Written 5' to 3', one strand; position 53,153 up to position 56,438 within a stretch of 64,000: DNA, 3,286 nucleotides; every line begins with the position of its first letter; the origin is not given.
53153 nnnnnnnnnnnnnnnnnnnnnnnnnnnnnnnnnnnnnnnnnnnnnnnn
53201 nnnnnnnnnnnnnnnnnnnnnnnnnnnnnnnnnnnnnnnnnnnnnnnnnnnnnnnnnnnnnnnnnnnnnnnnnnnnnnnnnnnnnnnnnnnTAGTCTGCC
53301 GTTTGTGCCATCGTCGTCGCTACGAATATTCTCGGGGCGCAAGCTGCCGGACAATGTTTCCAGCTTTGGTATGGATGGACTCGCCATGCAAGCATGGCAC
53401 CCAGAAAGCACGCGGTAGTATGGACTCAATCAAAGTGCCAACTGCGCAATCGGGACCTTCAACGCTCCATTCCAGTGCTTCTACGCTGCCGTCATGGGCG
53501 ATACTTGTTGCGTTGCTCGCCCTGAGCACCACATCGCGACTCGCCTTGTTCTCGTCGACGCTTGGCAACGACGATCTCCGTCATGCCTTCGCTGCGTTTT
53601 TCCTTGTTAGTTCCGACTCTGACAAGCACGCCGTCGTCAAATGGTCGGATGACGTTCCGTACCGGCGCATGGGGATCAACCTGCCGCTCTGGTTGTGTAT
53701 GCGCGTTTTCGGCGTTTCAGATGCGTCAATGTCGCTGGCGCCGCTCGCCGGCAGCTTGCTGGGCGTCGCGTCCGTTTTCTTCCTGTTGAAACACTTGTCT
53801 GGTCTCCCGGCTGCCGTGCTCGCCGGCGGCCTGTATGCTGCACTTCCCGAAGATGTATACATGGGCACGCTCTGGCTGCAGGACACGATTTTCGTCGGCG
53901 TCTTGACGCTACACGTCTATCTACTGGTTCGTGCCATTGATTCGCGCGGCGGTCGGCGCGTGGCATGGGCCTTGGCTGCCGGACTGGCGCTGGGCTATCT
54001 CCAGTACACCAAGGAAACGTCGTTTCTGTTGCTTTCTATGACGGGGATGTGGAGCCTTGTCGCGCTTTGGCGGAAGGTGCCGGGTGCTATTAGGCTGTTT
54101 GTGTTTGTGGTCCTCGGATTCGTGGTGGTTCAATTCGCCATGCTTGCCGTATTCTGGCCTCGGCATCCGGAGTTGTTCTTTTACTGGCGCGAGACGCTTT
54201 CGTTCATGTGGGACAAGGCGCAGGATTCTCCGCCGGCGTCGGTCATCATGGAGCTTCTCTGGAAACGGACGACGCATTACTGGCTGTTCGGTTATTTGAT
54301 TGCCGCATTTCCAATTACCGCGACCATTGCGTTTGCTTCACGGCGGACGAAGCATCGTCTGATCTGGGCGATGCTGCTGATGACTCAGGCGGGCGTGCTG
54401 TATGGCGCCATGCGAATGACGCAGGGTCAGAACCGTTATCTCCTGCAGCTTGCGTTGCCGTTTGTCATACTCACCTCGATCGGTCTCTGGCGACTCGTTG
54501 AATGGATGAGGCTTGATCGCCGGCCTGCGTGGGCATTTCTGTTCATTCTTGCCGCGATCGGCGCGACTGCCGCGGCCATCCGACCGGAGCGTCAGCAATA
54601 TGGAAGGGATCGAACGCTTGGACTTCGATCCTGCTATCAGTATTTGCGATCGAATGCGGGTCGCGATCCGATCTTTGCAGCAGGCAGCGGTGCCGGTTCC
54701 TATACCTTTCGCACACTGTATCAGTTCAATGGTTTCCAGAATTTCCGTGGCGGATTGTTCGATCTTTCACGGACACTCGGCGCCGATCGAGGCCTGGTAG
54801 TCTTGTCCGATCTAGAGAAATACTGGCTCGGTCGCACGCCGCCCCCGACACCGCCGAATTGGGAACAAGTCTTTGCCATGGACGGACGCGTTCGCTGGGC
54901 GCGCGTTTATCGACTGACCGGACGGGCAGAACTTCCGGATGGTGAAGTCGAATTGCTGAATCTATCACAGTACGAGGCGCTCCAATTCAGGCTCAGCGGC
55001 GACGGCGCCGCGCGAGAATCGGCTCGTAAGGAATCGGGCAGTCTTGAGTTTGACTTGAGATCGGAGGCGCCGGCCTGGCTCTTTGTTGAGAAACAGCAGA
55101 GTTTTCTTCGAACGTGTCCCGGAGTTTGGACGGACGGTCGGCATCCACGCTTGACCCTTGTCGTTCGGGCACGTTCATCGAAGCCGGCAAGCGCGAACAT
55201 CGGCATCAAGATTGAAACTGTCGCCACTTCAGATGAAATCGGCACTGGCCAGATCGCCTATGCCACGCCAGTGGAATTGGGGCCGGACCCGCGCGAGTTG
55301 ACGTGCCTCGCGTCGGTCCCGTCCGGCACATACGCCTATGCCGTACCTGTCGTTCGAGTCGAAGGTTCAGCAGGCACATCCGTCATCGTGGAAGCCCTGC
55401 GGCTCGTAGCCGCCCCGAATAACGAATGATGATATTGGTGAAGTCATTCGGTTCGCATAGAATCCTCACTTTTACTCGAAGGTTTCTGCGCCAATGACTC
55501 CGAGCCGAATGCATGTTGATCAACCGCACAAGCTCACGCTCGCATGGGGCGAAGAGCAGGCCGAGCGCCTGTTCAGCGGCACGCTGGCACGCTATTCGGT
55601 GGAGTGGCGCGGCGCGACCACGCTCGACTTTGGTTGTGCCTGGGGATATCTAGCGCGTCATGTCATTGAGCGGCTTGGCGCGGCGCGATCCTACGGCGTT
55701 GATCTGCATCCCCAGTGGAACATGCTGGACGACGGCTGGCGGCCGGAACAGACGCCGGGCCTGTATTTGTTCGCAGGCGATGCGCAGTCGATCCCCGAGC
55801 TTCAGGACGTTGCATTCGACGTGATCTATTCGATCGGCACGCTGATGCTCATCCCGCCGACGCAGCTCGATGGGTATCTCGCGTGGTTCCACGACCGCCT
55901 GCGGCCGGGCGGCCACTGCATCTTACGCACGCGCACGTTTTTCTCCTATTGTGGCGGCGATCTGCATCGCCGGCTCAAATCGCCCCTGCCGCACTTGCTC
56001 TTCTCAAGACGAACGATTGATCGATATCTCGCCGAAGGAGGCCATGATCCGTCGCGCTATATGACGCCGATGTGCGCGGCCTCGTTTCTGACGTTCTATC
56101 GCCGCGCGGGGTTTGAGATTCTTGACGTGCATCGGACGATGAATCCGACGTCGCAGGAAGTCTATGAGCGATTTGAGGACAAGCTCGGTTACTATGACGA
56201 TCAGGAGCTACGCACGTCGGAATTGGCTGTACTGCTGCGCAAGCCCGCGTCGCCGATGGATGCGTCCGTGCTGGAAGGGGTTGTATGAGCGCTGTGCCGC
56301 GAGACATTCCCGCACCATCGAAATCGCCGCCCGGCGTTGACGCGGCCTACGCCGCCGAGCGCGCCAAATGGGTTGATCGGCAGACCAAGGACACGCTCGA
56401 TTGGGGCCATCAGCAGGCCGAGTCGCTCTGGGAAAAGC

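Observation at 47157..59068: Candidate novel polymer-level polysaccharide tailoring system built from fused and duplicated modules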

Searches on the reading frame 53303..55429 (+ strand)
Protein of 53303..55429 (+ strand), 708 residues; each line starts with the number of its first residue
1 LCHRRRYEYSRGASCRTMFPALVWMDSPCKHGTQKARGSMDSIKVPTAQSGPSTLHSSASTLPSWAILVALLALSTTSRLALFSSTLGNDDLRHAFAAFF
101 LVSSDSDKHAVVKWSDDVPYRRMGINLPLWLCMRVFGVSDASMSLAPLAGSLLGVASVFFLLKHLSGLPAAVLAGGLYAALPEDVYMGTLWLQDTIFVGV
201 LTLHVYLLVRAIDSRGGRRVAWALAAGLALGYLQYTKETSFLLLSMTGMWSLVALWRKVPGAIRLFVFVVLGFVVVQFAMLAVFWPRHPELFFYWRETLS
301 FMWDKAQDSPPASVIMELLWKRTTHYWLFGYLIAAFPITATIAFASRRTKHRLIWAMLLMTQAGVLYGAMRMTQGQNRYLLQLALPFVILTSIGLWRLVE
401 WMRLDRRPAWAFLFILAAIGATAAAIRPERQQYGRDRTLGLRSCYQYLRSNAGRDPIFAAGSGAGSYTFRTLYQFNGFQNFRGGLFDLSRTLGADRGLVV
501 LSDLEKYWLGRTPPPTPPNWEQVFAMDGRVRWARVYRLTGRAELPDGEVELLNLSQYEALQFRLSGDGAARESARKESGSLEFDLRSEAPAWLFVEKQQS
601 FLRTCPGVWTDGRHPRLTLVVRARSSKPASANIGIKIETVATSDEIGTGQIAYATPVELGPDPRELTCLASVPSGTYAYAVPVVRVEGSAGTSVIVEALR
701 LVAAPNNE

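Call 4: search_protein_families(library=pfam, proteins=[window:53303-55429:+], max_evalue=0.01)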
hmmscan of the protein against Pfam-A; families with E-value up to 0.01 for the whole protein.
window:53303-55429:+ (708 aa): 1 family
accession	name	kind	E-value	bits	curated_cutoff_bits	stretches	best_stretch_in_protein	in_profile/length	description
PF13231.12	PMT_2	-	6.6e-08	33.4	26.1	1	129-275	10-153/160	Dolichyl-phosphate-mannose-protein mannosyltransferase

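Call 25: search_protein_families(library=ncbifam, proteins=[window:53303-55426:+], max_evalue=0.1)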
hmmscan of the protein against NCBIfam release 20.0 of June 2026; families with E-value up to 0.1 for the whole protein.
window:53303-55426:+ (708 aa): 0 families

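Call 65: search_solved_structures(query=window:53420-55426:+, max_evalue=10, show_alignments=1)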
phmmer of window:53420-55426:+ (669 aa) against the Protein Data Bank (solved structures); distinct sequences matched with E-value up to 10: 0.

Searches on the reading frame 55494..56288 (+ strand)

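Call 4: search_protein_families(library=pfam, proteins=[window:55494-56288:+], max_evalue=0.01)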
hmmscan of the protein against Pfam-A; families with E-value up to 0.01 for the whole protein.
window:55494-56288:+ (264 aa): 7 families
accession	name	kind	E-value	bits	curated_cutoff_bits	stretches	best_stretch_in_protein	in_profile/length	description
PF13649.12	Methyltransf_25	-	4.5e-11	43.7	27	1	44-140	2-97/97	Methyltransferase domain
PF08241.18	Methyltransf_11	-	2.1e-09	38.3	21.2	1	44-144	1-95/95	Methyltransferase domain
PF13489.12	Methyltransf_23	-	7.6e-09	35.9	27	1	22-156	4-124/164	Methyltransferase domain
PF08242.18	Methyltransf_12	-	1.6e-08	35.6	30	1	44-142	1-98/98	Methyltransferase domain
PF02353.26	CMAS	-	1e-05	25.4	27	1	39-188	62-198/273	Mycolic acid cyclopropane synthetase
PF01728.25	FtsJ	-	2.1e-05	25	24.1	1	31-109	13-93/181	FtsJ-like methyltransferase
PF13847.12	Methyltransf_31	-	0.00013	22.2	27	1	40-146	4-111/145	Methyltransferase domain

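Call 25: search_protein_families(library=ncbifam, proteins=[window:55494-56285:+], max_evalue=0.1)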
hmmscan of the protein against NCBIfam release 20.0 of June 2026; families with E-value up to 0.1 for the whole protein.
window:55494-56285:+ (264 aa): 11 families
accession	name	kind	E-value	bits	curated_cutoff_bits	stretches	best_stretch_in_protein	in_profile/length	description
NF045823.1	PthPhpthDimycoMt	equivalog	1.9e-05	24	300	1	36-143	63-165/256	phthiotriol/phenolphthiotriol dimycocerosates methyltransferase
NF040703.1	cyclopro_CfaB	exception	4.7e-05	22.3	650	1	39-143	159-262/393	C17 cyclopropane fatty acid synthase CfaB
NF045825.1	FAmtase_mtf2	equivalog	7.2e-05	22.1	400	1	36-144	55-158/248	fatty-acid O-methyltransferase Mtf2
NF045667.1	MTase_DVU1556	equivalog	0.001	18.6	155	1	39-144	22-119/213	DVU_1556 family methyltransferase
NF043040.1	corrin_prot_MT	hypoth_equivalog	0.0015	18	180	1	38-144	40-147/216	corrinoid protein-associated methyltransferase CpaM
NF041536.1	ArsM_DUF2284_UU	exception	0.0025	16.2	575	1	39-163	76-199/459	arsenite methyltransferase/DUF2284 domain selenoprotein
NF008686.0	PRK11705.1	equivalog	0.0028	16.8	400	1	39-146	167-267/383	cyclopropane fatty acyl phospholipid synthase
NF041537.1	ArsM_AhpD_UU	exception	0.029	13.2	510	1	39-161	76-197/345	arsenite methyltransferase/AhpD domain selenoprotein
TIGR02072.1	BioC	equivalog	0.049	13.4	184.95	1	39-114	34-104/244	malonyl-ACP O-methyltransferase BioC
TIGR03301.1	PhnW-AepZ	equivalog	0.082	12.3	360.8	0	61-106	209-254/355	2-aminoethylphosphonate aminotransferase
NF001790.0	PRK00517.3-3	equivalog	0.097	12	269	0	24-74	109-156/262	50S ribosomal protein L11 methyltransferase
